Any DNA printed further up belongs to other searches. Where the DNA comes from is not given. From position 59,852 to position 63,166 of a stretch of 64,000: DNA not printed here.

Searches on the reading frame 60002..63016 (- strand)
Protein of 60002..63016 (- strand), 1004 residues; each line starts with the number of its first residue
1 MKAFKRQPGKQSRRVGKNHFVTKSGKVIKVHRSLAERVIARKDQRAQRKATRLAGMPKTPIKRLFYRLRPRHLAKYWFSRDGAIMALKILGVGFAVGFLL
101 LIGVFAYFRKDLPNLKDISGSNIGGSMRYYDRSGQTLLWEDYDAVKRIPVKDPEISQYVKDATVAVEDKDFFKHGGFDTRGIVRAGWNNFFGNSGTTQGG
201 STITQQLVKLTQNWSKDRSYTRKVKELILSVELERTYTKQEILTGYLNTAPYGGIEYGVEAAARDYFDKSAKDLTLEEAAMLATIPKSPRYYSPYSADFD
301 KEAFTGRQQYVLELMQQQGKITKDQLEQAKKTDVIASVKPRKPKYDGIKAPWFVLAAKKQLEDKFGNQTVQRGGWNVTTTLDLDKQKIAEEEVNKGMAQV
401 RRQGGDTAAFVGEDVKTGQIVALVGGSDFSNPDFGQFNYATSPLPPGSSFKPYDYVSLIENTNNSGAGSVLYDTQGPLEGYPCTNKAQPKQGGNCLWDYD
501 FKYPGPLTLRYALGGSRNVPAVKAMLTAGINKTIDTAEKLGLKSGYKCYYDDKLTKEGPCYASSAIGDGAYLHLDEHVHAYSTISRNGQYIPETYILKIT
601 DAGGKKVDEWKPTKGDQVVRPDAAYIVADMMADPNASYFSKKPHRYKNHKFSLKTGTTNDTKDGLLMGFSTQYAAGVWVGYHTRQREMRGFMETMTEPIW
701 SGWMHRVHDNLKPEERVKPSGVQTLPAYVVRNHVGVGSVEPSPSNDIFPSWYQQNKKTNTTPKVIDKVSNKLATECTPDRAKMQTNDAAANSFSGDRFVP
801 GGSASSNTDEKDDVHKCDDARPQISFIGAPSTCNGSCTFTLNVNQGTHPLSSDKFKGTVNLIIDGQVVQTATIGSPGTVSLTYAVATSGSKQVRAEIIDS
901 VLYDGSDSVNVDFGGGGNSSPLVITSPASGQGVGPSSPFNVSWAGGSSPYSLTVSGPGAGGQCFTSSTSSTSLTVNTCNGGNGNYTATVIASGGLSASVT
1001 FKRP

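Call 7: search_protein_families(library=pfam, proteins=[window:60002-63016:-])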
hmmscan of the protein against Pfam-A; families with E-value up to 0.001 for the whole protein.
window:60002-63016:- (1004 aa): 2 families
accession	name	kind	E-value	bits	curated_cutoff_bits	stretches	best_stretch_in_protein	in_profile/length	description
PF00912.28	Transgly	-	3.5e-57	193.1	27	1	143-316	10-178/178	Transglycosylase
PF00905.27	Transpeptidase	-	5.4e-14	52.5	22.1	1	410-683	3-266/299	Penicillin binding protein transpeptidase domain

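Call 8: search_protein_families(library=ncbifam, proteins=[window:60002-63016:-])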
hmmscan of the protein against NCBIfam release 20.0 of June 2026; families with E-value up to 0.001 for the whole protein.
window:60002-63016:- (1004 aa): 13 families
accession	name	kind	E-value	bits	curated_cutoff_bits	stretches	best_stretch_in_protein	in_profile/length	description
TIGR02074.1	PBP_1a_fam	subfamily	2.2e-124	416.2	508.75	1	147-709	2-534/535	PBP1A family penicillin-binding protein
TIGR02073.1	PBP_1c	equivalog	8.7e-91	305.6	494.2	1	126-789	11-620/728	penicillin-binding protein 1C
NF051885.1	tranpepglycosPbpC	equivalog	1.6e-83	281.4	900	1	104-713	31-599/632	multimodular transpeptidase-transglycosylase PbpC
NF038272.1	strep_PBP1A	exception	1.6e-76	258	1075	1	93-729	18-652/658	penicillin-binding protein PBP1A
TIGR02071.1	PBP_1b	equivalog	3.1e-66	224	717.75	1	145-757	145-726/729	penicillin-binding protein 1B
NF008643.0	PRK11636.1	equivalog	3.5e-61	207.5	1263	2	97-396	18-306/850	peptidoglycan glycosyltransferase/peptidoglycan DD-transpeptidase MrcA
NF038274.1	strep_PBP1B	exception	2.3e-58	198.1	1225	2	84-338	22-282/745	penicillin-binding protein PBP1B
NF038276.1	strep_PBP2A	exception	1e-53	182.7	1100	1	97-683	49-610/716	penicillin-binding protein PBP2A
NF008414.0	PRK11240.1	equivalog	5.8e-47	160.2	1121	1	138-681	53-538/774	peptidoglycan glycosyltransferase PbpC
NF007061.0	PRK09506.1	equivalog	7.3e-47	159.7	1120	1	147-686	211-726/825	bifunctional glycosyl transferase/transpeptidase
NF011423.0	PRK14850.1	equivalog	2.8e-44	151.6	1275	1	144-770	154-750/764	penicillin-binding protein 1b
TIGR02070.1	mono_pep_trsgly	equivalog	1e-35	123.3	182.65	1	153-317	61-220/224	monofunctional biosynthetic peptidoglycan transglycosylase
NF010008.0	PRK13481.1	equivalog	3.8e-35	121.5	270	1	151-329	84-263/269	glycosyltransferase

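Call 27: find_encoding_contigs(protein=window:60002-63016:-, flank=10000, max_places=4)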
Protein window:60002-63016:- (1004 aa): no gene with exactly this product is on record in the collection.
